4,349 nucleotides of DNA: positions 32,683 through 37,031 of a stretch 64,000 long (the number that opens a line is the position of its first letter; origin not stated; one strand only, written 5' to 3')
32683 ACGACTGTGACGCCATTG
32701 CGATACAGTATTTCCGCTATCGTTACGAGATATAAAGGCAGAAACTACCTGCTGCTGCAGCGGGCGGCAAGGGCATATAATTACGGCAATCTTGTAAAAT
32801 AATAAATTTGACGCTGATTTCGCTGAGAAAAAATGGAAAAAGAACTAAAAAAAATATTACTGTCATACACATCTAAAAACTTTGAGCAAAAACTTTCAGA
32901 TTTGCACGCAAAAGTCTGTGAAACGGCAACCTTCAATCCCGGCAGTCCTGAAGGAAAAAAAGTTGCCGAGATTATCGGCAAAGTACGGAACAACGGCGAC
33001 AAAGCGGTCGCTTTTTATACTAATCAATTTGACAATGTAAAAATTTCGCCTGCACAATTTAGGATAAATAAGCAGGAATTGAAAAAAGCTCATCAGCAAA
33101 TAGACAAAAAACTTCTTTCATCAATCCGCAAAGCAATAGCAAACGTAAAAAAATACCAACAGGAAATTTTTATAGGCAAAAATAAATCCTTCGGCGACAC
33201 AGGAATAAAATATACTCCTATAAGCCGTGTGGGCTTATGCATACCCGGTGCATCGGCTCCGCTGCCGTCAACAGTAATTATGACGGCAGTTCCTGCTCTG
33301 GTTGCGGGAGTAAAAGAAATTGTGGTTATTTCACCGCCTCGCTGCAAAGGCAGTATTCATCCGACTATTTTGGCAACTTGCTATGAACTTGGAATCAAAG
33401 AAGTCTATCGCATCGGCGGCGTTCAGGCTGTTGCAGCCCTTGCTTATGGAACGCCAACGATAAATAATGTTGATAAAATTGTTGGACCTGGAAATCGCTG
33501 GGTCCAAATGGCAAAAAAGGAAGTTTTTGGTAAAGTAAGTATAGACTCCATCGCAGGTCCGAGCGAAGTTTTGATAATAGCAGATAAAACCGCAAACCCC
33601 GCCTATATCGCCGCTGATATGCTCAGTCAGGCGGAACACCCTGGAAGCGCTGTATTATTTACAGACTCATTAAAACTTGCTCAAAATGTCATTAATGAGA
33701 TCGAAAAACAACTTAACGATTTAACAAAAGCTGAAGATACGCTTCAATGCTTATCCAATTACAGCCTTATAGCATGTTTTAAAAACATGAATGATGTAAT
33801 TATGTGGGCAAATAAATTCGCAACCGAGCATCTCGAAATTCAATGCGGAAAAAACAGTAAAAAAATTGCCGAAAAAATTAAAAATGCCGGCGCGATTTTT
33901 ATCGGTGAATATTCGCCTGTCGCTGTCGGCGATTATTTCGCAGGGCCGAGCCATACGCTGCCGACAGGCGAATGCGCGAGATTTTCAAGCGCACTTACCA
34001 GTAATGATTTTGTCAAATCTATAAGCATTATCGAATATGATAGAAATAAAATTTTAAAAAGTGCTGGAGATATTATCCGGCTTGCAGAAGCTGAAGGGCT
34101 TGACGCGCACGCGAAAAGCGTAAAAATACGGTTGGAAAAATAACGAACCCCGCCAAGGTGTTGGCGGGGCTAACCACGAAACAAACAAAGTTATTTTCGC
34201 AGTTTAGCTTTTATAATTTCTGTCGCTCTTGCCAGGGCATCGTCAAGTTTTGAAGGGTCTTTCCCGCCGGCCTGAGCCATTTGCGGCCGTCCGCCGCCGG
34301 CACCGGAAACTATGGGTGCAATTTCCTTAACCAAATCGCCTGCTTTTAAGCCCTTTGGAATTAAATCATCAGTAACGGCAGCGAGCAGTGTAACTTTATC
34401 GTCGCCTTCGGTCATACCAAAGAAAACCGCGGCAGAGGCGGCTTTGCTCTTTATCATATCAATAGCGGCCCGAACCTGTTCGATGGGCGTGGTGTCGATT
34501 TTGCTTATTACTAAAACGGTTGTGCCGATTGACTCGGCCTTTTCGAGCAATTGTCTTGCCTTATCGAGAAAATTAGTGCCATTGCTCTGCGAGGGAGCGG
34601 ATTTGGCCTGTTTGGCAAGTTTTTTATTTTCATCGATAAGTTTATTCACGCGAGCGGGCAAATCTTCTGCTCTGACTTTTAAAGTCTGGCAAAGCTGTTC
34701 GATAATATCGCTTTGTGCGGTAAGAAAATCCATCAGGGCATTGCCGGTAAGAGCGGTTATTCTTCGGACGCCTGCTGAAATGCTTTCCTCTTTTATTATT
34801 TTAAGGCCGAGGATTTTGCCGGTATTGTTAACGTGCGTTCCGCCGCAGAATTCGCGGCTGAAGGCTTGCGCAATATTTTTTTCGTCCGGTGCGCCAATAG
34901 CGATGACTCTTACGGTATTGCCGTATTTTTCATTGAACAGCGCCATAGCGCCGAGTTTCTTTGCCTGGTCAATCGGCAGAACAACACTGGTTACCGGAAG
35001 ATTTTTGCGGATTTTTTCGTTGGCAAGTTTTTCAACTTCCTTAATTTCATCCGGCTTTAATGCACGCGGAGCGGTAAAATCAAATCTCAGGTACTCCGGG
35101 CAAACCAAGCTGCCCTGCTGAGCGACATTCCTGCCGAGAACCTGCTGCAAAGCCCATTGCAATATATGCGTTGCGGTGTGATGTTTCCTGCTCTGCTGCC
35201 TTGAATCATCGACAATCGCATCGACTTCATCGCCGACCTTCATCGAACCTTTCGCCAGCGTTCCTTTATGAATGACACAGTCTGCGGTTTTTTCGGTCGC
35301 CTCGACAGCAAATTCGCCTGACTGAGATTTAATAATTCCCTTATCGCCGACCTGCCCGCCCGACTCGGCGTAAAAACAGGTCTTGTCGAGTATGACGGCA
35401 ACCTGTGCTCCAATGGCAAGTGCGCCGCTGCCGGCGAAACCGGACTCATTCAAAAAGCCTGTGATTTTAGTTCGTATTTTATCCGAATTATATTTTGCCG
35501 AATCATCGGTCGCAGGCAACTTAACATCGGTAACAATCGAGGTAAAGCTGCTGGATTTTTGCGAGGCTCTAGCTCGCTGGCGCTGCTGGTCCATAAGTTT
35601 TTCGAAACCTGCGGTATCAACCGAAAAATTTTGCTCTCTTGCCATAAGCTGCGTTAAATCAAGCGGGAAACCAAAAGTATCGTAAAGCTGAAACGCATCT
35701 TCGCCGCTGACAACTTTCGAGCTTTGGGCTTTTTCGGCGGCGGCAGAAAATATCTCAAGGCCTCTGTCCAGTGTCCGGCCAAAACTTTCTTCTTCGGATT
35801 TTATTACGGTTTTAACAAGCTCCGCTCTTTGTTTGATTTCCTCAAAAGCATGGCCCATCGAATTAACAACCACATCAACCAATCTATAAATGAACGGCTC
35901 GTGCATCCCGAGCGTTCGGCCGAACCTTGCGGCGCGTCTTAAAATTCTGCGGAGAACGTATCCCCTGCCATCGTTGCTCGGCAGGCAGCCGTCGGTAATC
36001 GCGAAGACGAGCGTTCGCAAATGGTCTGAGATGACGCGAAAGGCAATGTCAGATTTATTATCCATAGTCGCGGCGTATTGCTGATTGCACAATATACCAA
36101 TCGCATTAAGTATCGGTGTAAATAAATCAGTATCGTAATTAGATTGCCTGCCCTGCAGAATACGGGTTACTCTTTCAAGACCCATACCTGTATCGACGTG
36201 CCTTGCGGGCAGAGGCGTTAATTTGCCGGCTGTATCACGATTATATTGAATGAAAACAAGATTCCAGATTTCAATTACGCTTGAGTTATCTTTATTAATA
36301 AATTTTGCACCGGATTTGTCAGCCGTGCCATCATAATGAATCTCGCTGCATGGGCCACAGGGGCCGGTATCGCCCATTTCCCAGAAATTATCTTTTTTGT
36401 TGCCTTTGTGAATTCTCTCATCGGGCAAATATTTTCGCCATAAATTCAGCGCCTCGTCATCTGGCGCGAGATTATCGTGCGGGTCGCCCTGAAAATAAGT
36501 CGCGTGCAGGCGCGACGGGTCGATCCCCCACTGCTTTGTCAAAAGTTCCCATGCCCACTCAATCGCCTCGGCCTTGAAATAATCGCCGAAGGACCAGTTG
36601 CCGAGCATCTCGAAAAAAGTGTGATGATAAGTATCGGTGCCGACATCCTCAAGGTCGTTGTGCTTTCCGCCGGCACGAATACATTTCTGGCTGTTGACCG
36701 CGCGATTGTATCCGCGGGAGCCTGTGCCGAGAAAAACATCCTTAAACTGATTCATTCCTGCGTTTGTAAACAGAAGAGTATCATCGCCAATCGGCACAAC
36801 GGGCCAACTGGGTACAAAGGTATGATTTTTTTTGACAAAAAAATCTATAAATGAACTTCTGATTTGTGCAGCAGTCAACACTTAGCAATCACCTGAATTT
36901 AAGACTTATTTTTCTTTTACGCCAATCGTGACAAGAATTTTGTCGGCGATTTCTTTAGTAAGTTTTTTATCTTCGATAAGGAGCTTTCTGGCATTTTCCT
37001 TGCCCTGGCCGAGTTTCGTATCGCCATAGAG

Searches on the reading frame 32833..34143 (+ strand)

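Call 57: search_protein_families(library=pfam, proteins=[window:32833-34143:+], max_evalue=0.0001)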
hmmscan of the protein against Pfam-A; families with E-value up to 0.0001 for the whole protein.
window:32833-34143:+ (436 aa): 1 family
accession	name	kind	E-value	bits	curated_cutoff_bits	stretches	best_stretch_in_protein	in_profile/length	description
PF00815.25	Histidinol_dh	-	2.3e-148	495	27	1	42-434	13-411/411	Histidinol dehydrogenase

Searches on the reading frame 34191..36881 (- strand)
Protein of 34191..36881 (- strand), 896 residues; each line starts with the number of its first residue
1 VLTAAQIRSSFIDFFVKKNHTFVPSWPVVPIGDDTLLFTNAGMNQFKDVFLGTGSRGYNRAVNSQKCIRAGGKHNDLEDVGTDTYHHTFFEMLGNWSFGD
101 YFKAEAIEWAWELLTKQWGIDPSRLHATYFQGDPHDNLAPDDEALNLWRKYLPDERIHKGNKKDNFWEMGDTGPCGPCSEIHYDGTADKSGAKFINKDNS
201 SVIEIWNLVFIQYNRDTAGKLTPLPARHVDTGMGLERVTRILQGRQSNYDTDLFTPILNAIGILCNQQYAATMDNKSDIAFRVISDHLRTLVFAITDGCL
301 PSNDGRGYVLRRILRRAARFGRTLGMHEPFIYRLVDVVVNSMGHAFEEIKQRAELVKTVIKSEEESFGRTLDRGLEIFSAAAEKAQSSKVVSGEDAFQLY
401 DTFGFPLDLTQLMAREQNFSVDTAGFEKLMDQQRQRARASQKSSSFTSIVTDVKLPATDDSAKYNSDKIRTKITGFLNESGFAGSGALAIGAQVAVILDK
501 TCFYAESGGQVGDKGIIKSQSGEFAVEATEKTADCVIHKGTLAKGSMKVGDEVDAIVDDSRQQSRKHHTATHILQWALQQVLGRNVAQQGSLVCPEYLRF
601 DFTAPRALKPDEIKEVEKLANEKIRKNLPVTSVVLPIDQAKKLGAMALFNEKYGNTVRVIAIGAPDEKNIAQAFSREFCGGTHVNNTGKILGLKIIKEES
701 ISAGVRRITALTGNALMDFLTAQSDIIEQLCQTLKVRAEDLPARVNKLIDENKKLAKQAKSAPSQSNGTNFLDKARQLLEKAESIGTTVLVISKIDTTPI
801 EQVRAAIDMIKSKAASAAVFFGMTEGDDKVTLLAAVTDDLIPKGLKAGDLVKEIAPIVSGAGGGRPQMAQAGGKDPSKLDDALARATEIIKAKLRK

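Call 57: search_protein_families(library=pfam, proteins=[window:34191-36881:-], max_evalue=0.0001)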
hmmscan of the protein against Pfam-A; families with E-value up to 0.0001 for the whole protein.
window:34191-36881:- (896 aa): 3 families
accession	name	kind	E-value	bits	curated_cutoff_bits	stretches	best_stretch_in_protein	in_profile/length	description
PF01411.24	tRNA-synt_2c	-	9e-213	708.2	30.3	1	6-560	1-551/552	tRNA synthetases class II (A)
PF02272.25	DHHA1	-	2.4e-16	60.5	25.9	1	793-891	7-101/102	DHHA1 domain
PF07973.19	tRNA_SAD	-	6e-14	52.2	24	1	657-708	1-43/44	Threonyl and Alanyl tRNA synthetase second additional domain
